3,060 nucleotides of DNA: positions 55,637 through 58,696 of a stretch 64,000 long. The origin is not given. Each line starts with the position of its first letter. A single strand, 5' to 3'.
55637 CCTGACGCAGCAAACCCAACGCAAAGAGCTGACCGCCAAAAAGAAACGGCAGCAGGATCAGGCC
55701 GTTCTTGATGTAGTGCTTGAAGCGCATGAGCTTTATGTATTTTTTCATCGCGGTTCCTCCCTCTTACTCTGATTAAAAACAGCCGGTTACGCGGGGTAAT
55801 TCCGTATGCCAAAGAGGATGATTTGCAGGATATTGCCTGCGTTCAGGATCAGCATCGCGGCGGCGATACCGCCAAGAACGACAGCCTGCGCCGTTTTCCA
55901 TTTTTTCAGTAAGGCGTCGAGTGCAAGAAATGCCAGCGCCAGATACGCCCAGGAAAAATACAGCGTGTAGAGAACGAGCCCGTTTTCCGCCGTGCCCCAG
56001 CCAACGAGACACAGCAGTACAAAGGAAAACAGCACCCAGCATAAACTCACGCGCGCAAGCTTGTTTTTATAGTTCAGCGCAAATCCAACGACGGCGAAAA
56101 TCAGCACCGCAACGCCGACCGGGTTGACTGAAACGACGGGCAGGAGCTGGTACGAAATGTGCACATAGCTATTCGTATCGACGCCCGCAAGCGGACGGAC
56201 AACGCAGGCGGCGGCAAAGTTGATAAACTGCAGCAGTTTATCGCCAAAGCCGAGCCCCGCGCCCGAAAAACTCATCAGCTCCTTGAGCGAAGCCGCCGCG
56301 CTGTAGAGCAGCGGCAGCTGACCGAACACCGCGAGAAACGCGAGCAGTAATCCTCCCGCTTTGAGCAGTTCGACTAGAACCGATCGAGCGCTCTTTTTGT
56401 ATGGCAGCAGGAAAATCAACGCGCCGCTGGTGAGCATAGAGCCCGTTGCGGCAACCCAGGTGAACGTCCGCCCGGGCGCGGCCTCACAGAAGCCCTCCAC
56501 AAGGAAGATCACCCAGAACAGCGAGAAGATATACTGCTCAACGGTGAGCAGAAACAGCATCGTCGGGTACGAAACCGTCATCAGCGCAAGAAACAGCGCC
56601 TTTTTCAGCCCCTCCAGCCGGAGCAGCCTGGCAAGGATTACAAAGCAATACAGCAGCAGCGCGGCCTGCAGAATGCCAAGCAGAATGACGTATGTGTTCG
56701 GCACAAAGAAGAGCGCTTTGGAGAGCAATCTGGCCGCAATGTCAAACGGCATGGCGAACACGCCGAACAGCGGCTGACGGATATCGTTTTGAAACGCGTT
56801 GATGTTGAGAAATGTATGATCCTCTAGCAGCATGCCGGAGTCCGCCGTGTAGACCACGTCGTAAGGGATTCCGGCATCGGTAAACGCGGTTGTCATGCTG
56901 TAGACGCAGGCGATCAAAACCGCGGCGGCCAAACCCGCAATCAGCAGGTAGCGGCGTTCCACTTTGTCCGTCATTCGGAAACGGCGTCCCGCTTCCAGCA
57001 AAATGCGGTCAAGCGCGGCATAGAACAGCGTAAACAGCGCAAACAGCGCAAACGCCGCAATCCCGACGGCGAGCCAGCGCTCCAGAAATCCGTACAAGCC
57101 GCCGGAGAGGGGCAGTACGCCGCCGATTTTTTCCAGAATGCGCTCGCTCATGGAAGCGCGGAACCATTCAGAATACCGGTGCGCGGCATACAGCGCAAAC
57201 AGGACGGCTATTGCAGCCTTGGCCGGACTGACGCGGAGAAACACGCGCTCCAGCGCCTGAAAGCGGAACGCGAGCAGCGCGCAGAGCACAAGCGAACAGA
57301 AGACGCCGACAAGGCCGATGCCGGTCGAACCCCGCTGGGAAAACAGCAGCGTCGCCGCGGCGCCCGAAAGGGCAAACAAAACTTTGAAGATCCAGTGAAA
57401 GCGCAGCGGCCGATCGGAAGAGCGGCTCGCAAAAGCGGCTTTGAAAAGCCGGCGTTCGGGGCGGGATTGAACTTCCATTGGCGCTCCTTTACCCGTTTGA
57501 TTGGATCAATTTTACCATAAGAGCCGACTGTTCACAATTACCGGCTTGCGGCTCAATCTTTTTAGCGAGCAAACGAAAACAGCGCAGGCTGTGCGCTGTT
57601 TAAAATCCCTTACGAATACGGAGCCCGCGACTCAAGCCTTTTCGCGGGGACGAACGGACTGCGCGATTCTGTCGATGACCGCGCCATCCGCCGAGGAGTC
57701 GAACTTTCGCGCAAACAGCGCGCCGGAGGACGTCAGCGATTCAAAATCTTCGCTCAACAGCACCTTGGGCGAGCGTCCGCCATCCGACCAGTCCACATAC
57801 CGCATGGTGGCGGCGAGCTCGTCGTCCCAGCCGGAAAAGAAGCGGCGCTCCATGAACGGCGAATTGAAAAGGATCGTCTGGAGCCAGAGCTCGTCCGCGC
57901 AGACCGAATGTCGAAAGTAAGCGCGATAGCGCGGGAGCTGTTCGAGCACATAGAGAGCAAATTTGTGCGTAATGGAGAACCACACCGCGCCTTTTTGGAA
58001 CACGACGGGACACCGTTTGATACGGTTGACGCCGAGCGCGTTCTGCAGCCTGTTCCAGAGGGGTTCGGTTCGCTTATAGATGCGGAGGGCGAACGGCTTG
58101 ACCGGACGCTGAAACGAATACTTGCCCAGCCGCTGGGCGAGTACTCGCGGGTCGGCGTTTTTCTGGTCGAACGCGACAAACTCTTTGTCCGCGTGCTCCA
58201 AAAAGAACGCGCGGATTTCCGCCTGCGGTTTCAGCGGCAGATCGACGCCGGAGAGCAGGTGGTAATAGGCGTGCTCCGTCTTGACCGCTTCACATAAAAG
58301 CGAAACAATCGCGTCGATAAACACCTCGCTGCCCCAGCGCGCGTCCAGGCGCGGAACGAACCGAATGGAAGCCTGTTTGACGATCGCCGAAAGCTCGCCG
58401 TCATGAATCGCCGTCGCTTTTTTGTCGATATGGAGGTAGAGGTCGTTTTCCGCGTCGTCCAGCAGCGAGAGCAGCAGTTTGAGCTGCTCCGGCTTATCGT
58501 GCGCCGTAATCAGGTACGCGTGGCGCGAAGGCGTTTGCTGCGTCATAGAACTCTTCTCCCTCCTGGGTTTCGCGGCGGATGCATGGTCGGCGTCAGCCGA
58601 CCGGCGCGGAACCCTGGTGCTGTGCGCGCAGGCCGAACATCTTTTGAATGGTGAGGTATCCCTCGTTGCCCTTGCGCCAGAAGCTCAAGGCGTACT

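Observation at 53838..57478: Actinobacterial-style polyprenyl-phosphoribose donor module (UbiA DPPR-synthase-like + HAD-GtrA fusion + large membrane protein) without DprE1/DprE2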

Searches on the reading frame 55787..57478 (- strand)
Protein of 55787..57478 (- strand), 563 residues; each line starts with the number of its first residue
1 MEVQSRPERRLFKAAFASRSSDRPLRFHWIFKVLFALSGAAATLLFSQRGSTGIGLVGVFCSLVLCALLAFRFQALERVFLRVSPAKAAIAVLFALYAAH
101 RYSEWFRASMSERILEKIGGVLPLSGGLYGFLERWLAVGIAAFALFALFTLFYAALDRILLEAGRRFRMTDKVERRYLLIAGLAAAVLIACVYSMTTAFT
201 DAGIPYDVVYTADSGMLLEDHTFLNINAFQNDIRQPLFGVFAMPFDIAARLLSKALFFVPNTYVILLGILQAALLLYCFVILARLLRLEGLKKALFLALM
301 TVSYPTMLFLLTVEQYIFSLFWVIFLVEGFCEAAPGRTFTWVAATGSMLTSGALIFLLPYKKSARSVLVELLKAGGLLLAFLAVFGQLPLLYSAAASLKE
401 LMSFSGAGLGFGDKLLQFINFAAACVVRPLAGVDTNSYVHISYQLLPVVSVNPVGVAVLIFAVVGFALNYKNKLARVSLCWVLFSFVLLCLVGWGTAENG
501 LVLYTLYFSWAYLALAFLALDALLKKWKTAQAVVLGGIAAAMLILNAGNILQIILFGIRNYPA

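Call 3: search_protein_families(library=pfam, proteins=[window:55787-57478:-], max_evalue=0.01)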
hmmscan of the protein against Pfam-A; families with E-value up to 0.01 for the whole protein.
window:55787-57478:- (563 aa): 1 family
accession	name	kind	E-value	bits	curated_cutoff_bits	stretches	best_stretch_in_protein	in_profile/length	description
PF19558.4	DUF6080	-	8.8e-05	21.7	27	0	454-555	347-446/447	Family of unknown function (DUF6080)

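Call 4: search_protein_families(library=ncbifam, proteins=[window:55787-57478:-], max_evalue=0.01)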
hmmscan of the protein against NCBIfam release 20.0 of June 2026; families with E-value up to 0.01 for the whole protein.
window:55787-57478:- (563 aa): 0 families

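Call 13: search_solved_structures(query=window:55787-57478:-, max_evalue=1)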
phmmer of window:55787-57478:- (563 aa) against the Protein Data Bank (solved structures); distinct sequences matched with E-value up to 1: 1.
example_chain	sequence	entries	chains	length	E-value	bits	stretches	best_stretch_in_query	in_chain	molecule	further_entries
4xaj_A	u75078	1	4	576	0.24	13.5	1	379-448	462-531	Maltose-binding periplasmic protein,Nuclear receptor subfamily 2 group E member 1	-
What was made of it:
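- Tried and rejected: It found nothing meaningful (call 13).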

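Call 15: find_homologous_proteins(query=window:55787-57478:-)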
Query window:55787-57478:- (563 aa): 102 proteins with E <= 0.001 among 8000 candidates.
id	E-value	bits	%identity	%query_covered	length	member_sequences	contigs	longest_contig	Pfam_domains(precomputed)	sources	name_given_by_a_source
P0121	0.0e+0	1196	100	100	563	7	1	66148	-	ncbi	ncbi:MAG: hypothetical protein ABFC73_01095 [Clostridiaceae bacterium]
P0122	0.0e+0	1052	88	100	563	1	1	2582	-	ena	-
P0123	1.9e-290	983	81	100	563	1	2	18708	-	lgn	-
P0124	4.8e-288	975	81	100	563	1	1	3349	-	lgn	-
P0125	3.6e-287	972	80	100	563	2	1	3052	-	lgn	-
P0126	7.1e-279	944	78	100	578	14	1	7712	-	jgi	jgi:hypothetical protein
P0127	2.0e-278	943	78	100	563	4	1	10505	-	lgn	-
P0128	5.4e-270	915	77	100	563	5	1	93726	-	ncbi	-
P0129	1.9e-266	903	76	100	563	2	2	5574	-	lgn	-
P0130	3.2e-249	846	72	100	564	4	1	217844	-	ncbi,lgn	ncbi:MAG: hypothetical protein ABFC31_12675 [Clostridiaceae bacterium]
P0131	9.4e-205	700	84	69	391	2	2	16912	-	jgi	jgi:hypothetical protein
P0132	6.1e-156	539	80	57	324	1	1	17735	-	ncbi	-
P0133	2.2e-140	487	48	94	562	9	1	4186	-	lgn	-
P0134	5.0e-137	476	48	97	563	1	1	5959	-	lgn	-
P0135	7.9e-130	452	45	100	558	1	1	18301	-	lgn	-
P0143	5.6e-116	407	44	95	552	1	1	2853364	-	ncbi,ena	-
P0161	3.2e-105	371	37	98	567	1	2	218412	-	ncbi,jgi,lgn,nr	ncbi:MAG TPA: cytochrome ubiquinol oxidase subunit I [Clostridiales bacterium]|nr:cytochrome ubiquin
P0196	3.7e-75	272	36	77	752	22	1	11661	PF12710.14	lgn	-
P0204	5.0e-67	245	34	87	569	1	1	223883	-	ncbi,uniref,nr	ncbi:hypothetical protein GC102_19435 [Paenibacillus sp. LMG 31460]|uniref:Uncharacterized protein n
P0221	5.0e-34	136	30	73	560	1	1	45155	-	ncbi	-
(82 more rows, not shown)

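Call 32: predict_structure(alignment_id=A1)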
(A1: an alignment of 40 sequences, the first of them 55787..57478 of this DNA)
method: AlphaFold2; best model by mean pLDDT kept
length: 563 residues; sequences in the alignment: 40
mean_pLDDT: 89.7   pTM: 0.89
mean pLDDT of the five models: 89.7, 89.6, 89.4, 88.3, 87.7
residues with pLDDT >= 90: 391; 70-90: 140; 50-70: 10; < 50: 22
segments of 3 or more residues with pLDDT < 50: 1-22
pLDDT, mean of each block of 10 residues (from residue 1): 34 43 73 97 90 90 97 91 91 97 88 76 82 89 97 92 88 97 98 93 80 88 93 93 95 94 96 97 96 98 97 93 93 82 90 79 79 91 93 84 84 95 96 90 92 97 98 95 95 88 94 98 95 97 97 97 92
secondary structure, 60 per line:
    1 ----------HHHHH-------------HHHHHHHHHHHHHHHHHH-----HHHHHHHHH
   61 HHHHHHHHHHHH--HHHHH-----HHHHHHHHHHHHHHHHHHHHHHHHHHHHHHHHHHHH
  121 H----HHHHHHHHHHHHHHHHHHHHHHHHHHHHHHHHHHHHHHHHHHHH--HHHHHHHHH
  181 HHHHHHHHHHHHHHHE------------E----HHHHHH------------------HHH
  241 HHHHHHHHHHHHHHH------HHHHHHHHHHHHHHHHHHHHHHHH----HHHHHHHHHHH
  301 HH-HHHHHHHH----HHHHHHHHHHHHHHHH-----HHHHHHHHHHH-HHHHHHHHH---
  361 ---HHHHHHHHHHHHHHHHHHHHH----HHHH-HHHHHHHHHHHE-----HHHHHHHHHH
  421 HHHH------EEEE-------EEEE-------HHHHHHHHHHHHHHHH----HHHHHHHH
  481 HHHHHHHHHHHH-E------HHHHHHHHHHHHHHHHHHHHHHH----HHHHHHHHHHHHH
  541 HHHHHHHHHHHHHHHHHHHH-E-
elements in order: H11-15 H29-46 H52-72 H75-79 H85-121 H126-169 H172-195 H214-219 H238-255 H262-285 H290-302 H304-311 H316-331 H337-347 H349-357 H364-384 H389-392 H394-404 H411-424 E431-434 E442-445 H453-468 H473-492 H501-523 H528-560
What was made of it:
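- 55787..57478 (-): 563-aa polytopic membrane protein, called 'family B' here. It is the putative GT-C-type polyprenyl-phosphate-ribofuranose:glycan ribofuranosyltransferase. The AF2 model has pLDDT 89.7 and pTM 0.89 (call 32).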

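Call 37: fold_search(model_id=the predicted structure, library=pdb)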
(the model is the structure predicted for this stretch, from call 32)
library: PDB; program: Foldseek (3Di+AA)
matches with E <= 10: 173; with E <= 0.001: 0
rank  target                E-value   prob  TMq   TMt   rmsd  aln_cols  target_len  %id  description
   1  9s6t_A                4.9e-02  1.00  0.43  0.50   5.7       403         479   12  Ternary cryo-EM structure of chicken ALG12 with Dol25-PP-GlcNAc2Man7, Dol25-P-Man, and Fab (released 2026-03-18)
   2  9s6s_A                8.0e-02  0.99  0.37  0.38   7.1       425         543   14  Ternary cryo-EM structure of human ALG9 with Dol25-PP-GlcNAc2Man6, Dol25-P-Man and Fab (released 2026-03-18)
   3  9i5k_A                1.2e-01  0.98  0.36  0.40  11.1       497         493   11  Structure of the Chaetomium thermophilum Pmt4 homodimer (C2 symmetry) (released 2025-12-24)
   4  9s6r_A                2.3e-01  0.84  0.29  0.38  12.0       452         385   12  Ternary cryo-EM structure of yeast ALG3 with Dol25-PP-GlcNAc2Man5, Dol25-P-Man, and Fab (released 2026-03-18)
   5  6t1z                  3.2e-01  0.10  0.10  0.12  21.1       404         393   12  LmrP from L. lactis, in an outward-open conformation, bound to Hoechst 33342 (released 2020-07-29)
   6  6w98_A                3.7e-01  0.91  0.34  0.17   9.1       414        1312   14  Single-Particle Cryo-EM Structure of Arabinofuranosyltransferase AftD from Mycobacteria (released 2020-05-13)
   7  6wbx                  3.7e-01  0.84  0.31  0.17  12.1       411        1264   12  Single-Particle Cryo-EM Structure of Arabinofuranosyltransferase AftD from Mycobacteria, Mutant R1389S Class 1 (released 2020-05-13)
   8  4av3_B                6.2e-01  0.10  0.14  0.12  25.9       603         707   11  Crystal structure of Thermotoga Maritima sodium pumping membrane integral pyrophosphatase with metal ions in active si (released 2012-08-08)
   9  6wby                  6.5e-01  0.84  0.34  0.17   8.8       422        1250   14  Single-Particle Cryo-EM Structure of Arabinofuranosyltransferase AftD from Mycobacteria, Mutant R1389S Class 2 (released 2020-05-13)
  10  9jfy_R                6.5e-01  0.09  0.11  0.16  18.3       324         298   11  Cryo-EM structure of Neuropeptide FF receptor 2 in complex with hNPSF and Gi (released 2025-04-09)
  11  7rmi_R                7.7e-01  0.11  0.12  0.17  21.7       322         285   13  SP6-11 biased agonist bound to active human neurokinin 1 receptor in complex with miniGs/q70 (released 2021-11-03)
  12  8wx2_A                1.0e+00  0.07  0.11  0.13  23.8       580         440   13  Cryo-EM structure of human SLC15A3 (dimer) (released 2023-12-06)
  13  7bvf_B                1.1e+00  0.54  0.35  0.22   9.2       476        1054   13  Cryo-EM structure of Mycobacterium tuberculosis arabinosyltransferase EmbA-EmbB-AcpM2 in complex with ethambutol (released 2020-04-29)
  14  6p25_B                1.1e+00  0.44  0.23  0.20  16.6       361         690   12  Structure of S. cerevisiae protein O-mannosyltransferase Pmt1-Pmt2 complex bound to the sugar donor and a peptide acce (released 2019-07-10)
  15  8b37_A                1.1e+00  0.07  0.11  0.10  25.7       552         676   12  Crystal structure of Pyrobaculum aerophilum potassium-independent proton pumping membrane integral pyrophosphatase in  (released 2024-01-17)
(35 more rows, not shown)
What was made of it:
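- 55787..57478 (-): E-values are weak, at 0.05 or worse (call 37).
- On GT-C fold glycosyltransferases: However, E-values are 0.05-1.1 and TM scores 0.29-0.50 (call 37).
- The model is confident (call 32), and the best PDB matches are all GT-C enzymes (call 37). Foldseek E-values are above 0.01 (call 37).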

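Call 75: search_protein_families(library=pfam, proteins=[P0196], max_evalue=0.01)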
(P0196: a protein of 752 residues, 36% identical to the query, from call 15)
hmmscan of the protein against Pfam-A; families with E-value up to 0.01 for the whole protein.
P0196 (752 aa): 2 families
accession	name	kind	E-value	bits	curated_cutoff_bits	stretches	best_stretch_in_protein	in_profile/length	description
PF12710.13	HAD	-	8.8e-16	59.3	27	1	19-183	2-188/189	haloacid dehalogenase-like hydrolase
PF07907.16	YibE_F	-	0.0071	16.3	27.2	1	494-564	40-112/241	YibE/F-like protein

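Call 78: search_protein_representatives(alignment_id=A1)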
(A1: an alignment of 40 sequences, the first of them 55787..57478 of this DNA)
Query: 40 sequences, 552 profile positions. Proteins with E-value up to 0.001 (for the whole library): 926; up to 1e-10: 850; up to 1e-30: 680. The best 150 are listed.
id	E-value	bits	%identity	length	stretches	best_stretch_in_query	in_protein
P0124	5.2e-205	698.8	-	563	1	10-551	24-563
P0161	5.3e-197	672.4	-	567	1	8-551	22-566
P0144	7.4e-191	652.1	-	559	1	10-551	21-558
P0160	4.2e-188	643.0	-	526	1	10-551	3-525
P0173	8.8e-186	635.3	-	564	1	13-551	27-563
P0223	9.6e-185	631.9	-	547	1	10-551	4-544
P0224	6.5e-184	629.2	-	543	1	13-551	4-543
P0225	3.9e-181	620.0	-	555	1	7-551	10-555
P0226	8.1e-181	619.0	-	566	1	9-551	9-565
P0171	1.2e-180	618.4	-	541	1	17-551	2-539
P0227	1.7e-179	614.6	-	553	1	10-551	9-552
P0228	3.8e-175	600.3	-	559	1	12-551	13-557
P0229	1.5e-174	598.2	-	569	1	14-551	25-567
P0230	2.7e-173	594.1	-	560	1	9-551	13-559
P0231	4.9e-172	590.0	-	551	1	7-550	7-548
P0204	3.0e-161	554.4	-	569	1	1-551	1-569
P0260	9.6e-148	509.8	-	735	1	11-549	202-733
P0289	9.2e-139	480.1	-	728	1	10-550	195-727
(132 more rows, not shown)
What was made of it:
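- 55787..57478 (-): The profile search finds 926 clusters (call 78).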

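Call 86: find_encoding_contigs(protein=P0204, flank=6000, max_places=1)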
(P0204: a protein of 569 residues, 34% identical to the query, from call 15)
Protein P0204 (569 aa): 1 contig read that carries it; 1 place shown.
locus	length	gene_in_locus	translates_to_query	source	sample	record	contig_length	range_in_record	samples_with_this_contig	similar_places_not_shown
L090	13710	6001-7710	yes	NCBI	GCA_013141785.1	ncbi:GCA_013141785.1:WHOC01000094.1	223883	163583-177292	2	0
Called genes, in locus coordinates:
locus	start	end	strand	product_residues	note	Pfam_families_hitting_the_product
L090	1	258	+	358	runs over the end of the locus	PF00596:Aldolase_II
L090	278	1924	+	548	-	PF00483:NTP_transferase (faint), PF01128:IspD (faint), PF12804:NTP_transf_3 (faint)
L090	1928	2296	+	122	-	PF04138:GtrA_DPMS_TM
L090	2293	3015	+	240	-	PF00535:Glycos_transf_2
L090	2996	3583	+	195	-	-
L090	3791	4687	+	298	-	PF01040:UbiA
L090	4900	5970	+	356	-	PF01757:Acyl_transf_3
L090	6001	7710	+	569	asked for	-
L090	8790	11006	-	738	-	-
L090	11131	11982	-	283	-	PF01370:Epimerase, PF04321:RmlD_sub_bind, PF13460:NAD_binding_10 (weak), PF01073:3Beta_HSD, PF02719:Polysacc_synt_2, PF07993:NAD_binding_4, PF16363:GDP_Man_Dehyd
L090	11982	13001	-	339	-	PF01073:3Beta_HSD, PF01370:Epimerase, PF02719:Polysacc_synt_2, PF04321:RmlD_sub_bind, PF07993:NAD_binding_4, PF13460:NAD_binding_10 (weak), PF16363:GDP_Man_Dehyd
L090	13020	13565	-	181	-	PF00908:dTDP_sugar_isom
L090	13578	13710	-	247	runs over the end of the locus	PF00483:NTP_transferase, PF12804:NTP_transf_3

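Call 87: find_encoding_contigs(protein=P0143, flank=6000, max_places=1)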
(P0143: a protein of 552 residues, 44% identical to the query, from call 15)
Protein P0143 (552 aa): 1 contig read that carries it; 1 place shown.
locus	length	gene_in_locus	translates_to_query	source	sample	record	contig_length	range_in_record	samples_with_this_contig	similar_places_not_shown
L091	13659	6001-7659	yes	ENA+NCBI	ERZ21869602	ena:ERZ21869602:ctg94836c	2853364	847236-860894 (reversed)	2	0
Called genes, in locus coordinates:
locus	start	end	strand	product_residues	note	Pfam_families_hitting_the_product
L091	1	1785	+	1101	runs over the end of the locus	PF00932:LTD, PF13290:CHB_HEX_C_1, PF13287:Fn3_assoc, PF08757:CotH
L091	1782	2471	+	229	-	PF09359:VTC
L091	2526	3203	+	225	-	PF16316:DUF4956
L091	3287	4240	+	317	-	PF01522:Polysacc_deac_1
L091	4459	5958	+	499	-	PF00560:LRR_1 (faint), PF12799:LRR_4 (faint), PF13516:LRR_6 (faint), PF13855:LRR_8 (faint)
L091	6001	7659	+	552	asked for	-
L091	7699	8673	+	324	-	PF12710:HAD, PF04138:GtrA_DPMS_TM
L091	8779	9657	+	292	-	PF01040:UbiA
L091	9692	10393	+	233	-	-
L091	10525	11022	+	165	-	PF04138:GtrA_DPMS_TM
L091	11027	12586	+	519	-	PF01266:DAO (faint), PF01593:Amino_oxidase, PF01946:Thi4 (weak), PF13450:NAD_binding_8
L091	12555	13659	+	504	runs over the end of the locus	-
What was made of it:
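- One related locus (L091) has an FAD/amine-oxidase-type gene and a second GtrA near the module (call 87).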

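Call 88: find_encoding_contigs(protein=P0161, flank=6000, max_places=1)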
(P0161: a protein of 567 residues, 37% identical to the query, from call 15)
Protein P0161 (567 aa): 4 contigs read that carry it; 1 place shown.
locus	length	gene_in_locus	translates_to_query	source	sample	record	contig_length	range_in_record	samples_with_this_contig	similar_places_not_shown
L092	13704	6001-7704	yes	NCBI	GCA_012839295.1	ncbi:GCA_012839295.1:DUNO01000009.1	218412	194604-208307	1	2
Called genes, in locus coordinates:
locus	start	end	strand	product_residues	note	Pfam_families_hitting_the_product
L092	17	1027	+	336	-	PF00535:Glycos_transf_2, PF10111:Glyco_tranf_2_2, PF13641:Glyco_tranf_2_3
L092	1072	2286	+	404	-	PF04932:Wzy_C (weak)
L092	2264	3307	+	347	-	PF00535:Glycos_transf_2, PF10111:Glyco_tranf_2_2, PF13641:Glyco_tranf_2_3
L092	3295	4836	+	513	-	PF01943:Polysacc_synt (weak)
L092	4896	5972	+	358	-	PF00722:Glyco_hydro_16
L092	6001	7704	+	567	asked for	-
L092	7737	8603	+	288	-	PF01040:UbiA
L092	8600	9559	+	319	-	PF12710:HAD, PF04138:GtrA_DPMS_TM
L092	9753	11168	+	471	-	-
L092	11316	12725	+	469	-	PF08447:PAS_3 (weak), PF13426:PAS_9, PF08447:PAS_3, PF00990:GGDEF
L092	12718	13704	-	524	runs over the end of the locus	PF03023:MurJ (faint), PF01554:MatE, PF01943:Polysacc_synt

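Call 89: find_encoding_contigs(protein=P0221, flank=6000, max_places=1)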
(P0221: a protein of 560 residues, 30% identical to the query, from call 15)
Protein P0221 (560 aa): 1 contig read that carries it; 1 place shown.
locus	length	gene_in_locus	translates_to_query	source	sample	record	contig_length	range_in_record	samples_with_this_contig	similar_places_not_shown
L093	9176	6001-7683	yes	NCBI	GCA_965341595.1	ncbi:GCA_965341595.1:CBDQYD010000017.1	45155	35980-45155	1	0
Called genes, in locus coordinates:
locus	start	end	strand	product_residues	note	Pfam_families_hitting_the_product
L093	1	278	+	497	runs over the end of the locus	PF01541:GIY-YIG, PF27096:UvrC_M, PF02151:UVR, PF08459:UvrC_RNaseH_dom, PF14520:HHH_5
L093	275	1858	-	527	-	PF18922:DUF5672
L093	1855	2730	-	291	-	PF17827:PrmC_N, PF05175:MTS, PF06325:PrmA (weak), PF01170:UPF0020 (weak), PF08241:Methyltransf_11, PF08242:Methyltransf_12 (weak), PF13649:Methyltransf_25, PF13847:Methyltransf_31, +1 more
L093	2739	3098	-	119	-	PF11325:DUF3127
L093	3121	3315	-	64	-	-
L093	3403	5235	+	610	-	PF00728:Glyco_hydro_20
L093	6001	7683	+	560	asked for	-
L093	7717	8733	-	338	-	PF03601:Cons_hypoth698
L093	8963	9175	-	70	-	?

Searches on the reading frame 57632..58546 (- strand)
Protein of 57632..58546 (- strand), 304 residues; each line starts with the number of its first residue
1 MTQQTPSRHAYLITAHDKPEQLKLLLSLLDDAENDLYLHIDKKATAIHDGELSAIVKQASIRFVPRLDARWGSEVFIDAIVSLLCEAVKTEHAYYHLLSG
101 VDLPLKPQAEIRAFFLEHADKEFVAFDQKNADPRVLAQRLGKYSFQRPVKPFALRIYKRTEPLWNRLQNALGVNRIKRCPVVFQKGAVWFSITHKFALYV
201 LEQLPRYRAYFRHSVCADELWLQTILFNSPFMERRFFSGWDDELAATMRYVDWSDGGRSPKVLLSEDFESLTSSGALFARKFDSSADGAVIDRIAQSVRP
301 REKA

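Call 3: search_protein_families(library=pfam, proteins=[window:57632-58546:-], max_evalue=0.01)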
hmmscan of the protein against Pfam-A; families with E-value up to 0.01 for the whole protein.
window:57632-58546:- (304 aa): 1 family
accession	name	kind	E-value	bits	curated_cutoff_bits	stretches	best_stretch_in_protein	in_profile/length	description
PF02485.27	Branch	-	4.8e-18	66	23.4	1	10-261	2-234/250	Core-2/I-Branching enzyme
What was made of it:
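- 57632..58546 (-): GT14 'Branch' glycosyltransferase directly upstream on the same strand. It is a conserved neighbour in close relatives and is not part of the three-component core. PF02485 scores 66 bits (call 3).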

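Call 4: search_protein_families(library=ncbifam, proteins=[window:57632-58546:-], max_evalue=0.01)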
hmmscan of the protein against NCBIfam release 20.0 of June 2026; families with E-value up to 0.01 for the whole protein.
window:57632-58546:- (304 aa): 0 families
